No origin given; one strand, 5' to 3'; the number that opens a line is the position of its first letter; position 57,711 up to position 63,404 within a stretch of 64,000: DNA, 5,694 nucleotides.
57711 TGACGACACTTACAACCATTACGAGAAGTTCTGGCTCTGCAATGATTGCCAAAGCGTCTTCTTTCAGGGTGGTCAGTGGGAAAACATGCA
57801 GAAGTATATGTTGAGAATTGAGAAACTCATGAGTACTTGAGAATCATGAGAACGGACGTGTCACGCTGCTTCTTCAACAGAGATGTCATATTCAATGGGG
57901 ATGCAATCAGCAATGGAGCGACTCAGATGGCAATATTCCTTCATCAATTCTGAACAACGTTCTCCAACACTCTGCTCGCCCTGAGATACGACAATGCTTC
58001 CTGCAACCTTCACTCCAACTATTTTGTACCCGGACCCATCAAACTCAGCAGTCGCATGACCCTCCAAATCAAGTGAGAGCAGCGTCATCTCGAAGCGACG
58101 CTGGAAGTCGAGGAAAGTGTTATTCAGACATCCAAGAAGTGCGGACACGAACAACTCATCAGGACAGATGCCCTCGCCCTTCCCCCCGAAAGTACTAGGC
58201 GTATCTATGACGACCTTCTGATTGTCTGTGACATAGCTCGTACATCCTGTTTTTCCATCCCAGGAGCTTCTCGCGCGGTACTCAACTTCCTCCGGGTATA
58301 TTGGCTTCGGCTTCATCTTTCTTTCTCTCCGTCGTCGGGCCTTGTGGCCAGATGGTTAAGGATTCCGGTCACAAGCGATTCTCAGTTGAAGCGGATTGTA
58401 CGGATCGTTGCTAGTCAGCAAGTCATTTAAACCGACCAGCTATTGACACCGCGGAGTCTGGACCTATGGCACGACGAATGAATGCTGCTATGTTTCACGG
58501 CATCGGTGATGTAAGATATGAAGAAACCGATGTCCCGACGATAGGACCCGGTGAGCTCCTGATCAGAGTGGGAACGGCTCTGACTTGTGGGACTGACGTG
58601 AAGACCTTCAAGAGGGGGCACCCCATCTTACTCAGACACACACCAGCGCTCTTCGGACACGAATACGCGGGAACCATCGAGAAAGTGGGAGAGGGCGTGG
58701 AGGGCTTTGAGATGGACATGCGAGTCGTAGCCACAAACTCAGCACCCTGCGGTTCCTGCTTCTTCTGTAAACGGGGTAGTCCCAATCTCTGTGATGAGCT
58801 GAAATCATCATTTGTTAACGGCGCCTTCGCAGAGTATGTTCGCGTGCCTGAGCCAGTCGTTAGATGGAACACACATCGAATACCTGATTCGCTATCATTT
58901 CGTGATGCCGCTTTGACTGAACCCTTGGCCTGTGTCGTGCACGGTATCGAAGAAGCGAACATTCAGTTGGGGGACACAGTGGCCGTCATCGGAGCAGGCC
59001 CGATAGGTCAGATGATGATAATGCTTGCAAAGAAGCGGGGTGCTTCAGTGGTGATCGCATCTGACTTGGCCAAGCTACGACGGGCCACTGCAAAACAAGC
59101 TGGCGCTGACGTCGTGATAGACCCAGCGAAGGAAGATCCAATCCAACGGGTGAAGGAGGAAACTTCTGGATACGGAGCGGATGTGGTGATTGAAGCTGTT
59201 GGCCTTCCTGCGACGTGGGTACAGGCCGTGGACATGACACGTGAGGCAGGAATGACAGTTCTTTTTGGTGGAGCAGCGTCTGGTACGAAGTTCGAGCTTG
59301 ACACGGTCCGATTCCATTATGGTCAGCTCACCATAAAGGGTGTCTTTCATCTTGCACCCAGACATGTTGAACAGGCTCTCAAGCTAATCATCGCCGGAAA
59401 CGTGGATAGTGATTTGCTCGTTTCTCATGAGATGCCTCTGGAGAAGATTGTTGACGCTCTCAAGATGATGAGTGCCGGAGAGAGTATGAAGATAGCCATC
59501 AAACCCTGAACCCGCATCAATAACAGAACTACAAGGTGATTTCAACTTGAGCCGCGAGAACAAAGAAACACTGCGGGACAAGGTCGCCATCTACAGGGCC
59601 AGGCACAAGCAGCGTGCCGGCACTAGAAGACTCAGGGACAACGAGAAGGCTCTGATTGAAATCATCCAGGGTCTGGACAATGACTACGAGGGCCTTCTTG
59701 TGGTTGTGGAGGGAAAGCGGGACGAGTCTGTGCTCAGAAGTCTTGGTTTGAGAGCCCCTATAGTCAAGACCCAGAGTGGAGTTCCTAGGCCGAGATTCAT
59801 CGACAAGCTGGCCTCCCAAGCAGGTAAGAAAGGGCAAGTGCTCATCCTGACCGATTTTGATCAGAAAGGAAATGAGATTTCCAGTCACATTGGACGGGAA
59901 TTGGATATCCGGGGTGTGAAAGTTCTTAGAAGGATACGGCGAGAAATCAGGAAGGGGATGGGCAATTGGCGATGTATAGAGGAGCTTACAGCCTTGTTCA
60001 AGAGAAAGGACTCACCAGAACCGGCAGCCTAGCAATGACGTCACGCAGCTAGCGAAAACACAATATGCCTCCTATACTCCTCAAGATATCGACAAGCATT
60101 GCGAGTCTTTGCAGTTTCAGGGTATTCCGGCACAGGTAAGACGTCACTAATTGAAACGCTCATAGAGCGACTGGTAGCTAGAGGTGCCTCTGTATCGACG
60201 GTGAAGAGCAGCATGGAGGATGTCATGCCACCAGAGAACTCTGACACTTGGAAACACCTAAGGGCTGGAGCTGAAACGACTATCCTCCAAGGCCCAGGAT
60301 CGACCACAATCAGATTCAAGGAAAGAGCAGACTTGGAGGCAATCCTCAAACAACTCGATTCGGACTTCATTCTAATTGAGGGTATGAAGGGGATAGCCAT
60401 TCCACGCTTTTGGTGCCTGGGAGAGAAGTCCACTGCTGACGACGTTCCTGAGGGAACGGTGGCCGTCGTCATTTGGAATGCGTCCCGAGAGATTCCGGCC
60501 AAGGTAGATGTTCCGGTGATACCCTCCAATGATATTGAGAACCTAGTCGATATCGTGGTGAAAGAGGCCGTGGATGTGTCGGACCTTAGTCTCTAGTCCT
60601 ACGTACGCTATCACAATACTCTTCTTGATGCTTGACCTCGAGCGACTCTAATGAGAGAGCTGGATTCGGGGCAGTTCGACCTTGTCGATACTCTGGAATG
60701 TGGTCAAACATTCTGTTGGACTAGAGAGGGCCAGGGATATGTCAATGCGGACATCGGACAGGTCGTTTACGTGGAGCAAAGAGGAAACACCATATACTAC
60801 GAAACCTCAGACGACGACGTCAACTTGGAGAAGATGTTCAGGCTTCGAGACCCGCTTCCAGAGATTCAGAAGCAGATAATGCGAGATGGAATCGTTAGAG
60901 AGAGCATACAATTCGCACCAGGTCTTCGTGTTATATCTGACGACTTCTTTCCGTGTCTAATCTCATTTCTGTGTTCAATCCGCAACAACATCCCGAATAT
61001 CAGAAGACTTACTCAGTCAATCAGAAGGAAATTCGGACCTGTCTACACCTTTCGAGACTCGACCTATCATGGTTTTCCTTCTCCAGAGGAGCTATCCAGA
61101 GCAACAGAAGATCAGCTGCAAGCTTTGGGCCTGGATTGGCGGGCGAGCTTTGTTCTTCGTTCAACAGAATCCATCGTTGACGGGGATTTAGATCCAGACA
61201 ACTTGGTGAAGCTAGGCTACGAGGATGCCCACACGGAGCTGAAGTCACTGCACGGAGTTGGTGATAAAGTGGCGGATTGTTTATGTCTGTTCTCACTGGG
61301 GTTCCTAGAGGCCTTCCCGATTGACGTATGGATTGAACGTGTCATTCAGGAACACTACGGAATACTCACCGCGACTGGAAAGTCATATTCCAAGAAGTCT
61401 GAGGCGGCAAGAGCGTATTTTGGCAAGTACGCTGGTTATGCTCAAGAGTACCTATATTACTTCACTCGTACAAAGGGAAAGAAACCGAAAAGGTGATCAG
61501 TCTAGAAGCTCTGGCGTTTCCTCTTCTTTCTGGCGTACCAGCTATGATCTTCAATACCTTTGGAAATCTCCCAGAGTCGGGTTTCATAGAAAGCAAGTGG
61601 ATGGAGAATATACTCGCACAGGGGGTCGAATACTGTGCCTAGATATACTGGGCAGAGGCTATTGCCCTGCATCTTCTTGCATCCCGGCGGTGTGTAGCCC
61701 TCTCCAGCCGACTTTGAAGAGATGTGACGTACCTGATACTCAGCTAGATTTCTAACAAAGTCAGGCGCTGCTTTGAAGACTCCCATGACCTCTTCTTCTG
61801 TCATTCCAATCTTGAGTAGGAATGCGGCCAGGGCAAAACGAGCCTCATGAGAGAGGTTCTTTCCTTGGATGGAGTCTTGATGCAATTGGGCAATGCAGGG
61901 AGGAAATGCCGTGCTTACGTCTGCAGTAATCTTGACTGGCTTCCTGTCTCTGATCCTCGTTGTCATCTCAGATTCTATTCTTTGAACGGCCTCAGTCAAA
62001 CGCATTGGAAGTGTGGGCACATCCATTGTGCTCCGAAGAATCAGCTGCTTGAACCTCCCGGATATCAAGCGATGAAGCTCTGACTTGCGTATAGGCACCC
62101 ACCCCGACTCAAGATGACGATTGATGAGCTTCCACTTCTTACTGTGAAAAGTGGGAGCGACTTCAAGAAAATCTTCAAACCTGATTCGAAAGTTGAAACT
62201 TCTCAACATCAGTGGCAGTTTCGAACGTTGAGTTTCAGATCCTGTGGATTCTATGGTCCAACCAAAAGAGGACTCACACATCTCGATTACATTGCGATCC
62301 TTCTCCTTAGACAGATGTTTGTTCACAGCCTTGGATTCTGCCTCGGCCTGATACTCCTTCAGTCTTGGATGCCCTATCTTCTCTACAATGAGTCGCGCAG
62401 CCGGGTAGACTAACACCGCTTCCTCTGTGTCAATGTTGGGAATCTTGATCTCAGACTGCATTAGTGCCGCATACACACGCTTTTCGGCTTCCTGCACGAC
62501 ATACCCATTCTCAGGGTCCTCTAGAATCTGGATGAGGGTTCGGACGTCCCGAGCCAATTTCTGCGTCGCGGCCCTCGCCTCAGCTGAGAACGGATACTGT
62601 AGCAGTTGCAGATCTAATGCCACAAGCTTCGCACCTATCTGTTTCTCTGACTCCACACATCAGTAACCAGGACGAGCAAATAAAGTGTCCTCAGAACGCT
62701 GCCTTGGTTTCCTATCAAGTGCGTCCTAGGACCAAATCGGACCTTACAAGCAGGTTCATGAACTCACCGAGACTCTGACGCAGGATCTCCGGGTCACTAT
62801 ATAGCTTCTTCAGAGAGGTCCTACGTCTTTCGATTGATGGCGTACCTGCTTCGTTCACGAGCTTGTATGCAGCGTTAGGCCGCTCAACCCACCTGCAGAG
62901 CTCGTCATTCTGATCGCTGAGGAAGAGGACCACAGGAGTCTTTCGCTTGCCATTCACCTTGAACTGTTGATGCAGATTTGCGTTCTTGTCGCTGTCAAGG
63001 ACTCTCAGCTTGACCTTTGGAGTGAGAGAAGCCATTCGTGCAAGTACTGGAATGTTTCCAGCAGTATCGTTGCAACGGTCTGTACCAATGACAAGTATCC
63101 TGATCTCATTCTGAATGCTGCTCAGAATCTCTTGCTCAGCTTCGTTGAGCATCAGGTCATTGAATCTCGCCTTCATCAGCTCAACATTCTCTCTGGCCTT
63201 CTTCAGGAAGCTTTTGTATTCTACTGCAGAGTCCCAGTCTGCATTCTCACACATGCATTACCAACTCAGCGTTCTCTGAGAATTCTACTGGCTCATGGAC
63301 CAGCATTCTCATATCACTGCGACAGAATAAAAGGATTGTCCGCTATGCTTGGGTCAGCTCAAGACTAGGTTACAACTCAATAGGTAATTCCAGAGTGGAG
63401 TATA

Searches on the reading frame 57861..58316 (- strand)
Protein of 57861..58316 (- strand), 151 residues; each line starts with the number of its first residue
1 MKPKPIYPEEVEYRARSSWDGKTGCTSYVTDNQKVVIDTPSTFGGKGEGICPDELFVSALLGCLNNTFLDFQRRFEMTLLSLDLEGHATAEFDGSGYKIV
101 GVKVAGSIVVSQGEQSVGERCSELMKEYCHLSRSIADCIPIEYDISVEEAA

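Call 16: search_protein_families(library=pfam, proteins=[window:57861-58316:-], max_evalue=0.01)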
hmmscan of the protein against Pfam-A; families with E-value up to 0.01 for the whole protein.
window:57861-58316:- (151 aa): 1 family
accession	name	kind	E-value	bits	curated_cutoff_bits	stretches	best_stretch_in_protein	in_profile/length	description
PF02566.24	OsmC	-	8.3e-10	39.4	27.5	1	45-143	1-99/100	OsmC-like protein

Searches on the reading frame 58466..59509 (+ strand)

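Call 16: search_protein_families(library=pfam, proteins=[window:58466-59509:+], max_evalue=0.01)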
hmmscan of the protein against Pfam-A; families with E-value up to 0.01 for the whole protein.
window:58466-59509:+ (347 aa): 7 families
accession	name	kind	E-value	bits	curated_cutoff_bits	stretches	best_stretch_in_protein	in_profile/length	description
PF00107.32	ADH_zinc_N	-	5.4e-29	101.2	31.8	1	179-308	1-127/129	Zinc-binding dehydrogenase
PF08240.17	ADH_N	-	3.6e-23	82.2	23.5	1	27-130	1-97/104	Alcohol dehydrogenase GroES-like domain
PF16912.11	Glu_dehyd_C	-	2e-11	44.3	34.9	1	149-334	5-200/211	Glucose dehydrogenase C-terminus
PF13602.12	ADH_zinc_N_2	-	2.6e-07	32.1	27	1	213-339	2-127/134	Zinc-binding dehydrogenase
PF03807.23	F420_oxidored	-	0.0015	19.6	21.6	1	171-242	1-64/94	NADP oxidoreductase coenzyme F420-dependent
PF03435.24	Sacchrp_dh_NADP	-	0.0051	17.6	25.1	1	172-261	1-91/129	Saccharopine dehydrogenase NADP binding domain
PF22660.2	RS_preATP-grasp-like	-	0.006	17.4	27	0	171-213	3-42/98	Ribonucleotide synthetase preATP-grasp domain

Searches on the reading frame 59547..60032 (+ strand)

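Call 16: search_protein_families(library=pfam, proteins=[window:59547-60032:+], max_evalue=0.01)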
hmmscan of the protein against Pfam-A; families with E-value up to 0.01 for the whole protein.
window:59547-60032:+ (161 aa): 2 families
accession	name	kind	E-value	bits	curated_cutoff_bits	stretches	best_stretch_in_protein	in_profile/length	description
PF01751.28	Toprim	-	1.3e-05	25.7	23.1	1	51-120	2-81/96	Toprim domain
PF13662.12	Toprim_4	-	0.00091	19.8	25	0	52-127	4-82/85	Toprim domain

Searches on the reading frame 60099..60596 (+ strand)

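Call 16: search_protein_families(library=pfam, proteins=[window:60099-60596:+], max_evalue=0.01)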
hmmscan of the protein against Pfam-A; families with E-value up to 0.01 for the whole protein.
window:60099-60596:+ (165 aa): 8 families
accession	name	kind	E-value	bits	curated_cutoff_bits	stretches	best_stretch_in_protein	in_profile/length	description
PF03205.20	MobB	-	6.9e-22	78.2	26.6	1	3-113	1-116/133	Molybdopterin guanine dinucleotide synthesis protein B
PF02492.25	cobW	-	2.7e-06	27.5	20.7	1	3-124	2-122/180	CobW/HypB/UreG, nucleotide-binding domain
PF13191.12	AAA_16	-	0.00013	22.9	32.6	1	3-34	26-57/167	AAA ATPase domain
PF13401.12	AAA_22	-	0.0002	22.1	27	1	4-77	8-70/130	AAA domain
PF05970.20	PIF1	-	0.001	19.1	25.9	1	3-38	24-59/223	PIF1-like helicase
PF20720.3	nSTAND3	-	0.0053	16.9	27.2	1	3-42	19-57/155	Novel STAND NTPase 3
PF25201.1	nSTAND6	-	0.008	16.7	27.7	0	3-38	20-55/148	Novel STAND NTPase 6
PF03193.22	RsgA_GTPase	-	0.0097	16.2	30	0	3-35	108-140/174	RsgA GTPase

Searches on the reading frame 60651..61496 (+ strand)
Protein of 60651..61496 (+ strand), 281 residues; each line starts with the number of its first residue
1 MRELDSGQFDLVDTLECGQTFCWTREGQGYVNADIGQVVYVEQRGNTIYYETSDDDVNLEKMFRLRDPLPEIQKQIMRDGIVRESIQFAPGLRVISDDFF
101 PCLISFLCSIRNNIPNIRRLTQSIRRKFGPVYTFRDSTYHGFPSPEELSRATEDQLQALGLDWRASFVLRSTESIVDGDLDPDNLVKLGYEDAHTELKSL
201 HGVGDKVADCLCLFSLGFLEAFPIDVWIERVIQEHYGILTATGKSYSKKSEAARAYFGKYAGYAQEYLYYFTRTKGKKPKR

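Call 16: search_protein_families(library=pfam, proteins=[window:60651-61496:+], max_evalue=0.01)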
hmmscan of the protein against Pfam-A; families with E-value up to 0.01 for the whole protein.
window:60651-61496:+ (281 aa): 3 families
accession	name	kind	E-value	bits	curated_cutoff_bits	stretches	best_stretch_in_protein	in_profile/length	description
PF07934.18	OGG_N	-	7.9e-11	42.6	23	1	5-103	5-115/115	8-oxoguanine DNA glycosylase, N-terminal domain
PF00730.31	HhH-GPD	-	1.2e-06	29.2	26.2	1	104-246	1-98/108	HhH-GPD superfamily base excision DNA repair protein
PF00633.29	HHH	-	0.0022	18.2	24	0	195-212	11-28/30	Helix-hairpin-helix motif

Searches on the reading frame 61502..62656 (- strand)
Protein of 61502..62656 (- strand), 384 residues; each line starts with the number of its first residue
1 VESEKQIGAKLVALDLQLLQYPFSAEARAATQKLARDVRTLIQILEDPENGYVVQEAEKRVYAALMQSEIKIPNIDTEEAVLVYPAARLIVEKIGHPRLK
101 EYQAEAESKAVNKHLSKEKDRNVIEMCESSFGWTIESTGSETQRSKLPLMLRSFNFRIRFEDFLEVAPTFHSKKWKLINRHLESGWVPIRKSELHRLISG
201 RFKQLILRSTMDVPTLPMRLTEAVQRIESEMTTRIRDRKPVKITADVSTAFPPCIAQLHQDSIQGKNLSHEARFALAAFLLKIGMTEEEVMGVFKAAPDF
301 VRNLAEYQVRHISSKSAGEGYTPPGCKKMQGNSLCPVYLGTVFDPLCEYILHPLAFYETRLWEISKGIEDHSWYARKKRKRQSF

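Call 16: search_protein_families(library=pfam, proteins=[window:61502-62656:-], max_evalue=0.01)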
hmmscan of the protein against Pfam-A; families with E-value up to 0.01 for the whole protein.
window:61502-62656:- (384 aa): 1 family
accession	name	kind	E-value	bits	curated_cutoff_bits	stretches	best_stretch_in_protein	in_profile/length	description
PF04104.19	DNA_primase_lrg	-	3.5e-27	95.9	22.4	1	156-336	3-205/266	Eukaryotic and archaeal DNA primase, large subunit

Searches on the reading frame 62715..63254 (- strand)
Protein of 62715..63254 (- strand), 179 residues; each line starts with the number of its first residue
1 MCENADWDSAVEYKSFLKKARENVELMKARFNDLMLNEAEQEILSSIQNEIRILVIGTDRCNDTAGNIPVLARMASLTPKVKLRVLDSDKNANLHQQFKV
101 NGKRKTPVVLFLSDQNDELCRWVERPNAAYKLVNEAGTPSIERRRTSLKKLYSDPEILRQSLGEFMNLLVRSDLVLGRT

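Call 16: search_protein_families(library=pfam, proteins=[window:62715-63254:-], max_evalue=0.01)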
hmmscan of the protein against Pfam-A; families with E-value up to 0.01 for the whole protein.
window:62715-63254:- (179 aa): 1 family
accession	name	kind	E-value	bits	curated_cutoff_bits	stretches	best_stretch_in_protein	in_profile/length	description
PF14595.12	Thioredoxin_9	-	2.8e-27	95.6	25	1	13-135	4-127/129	Thioredoxin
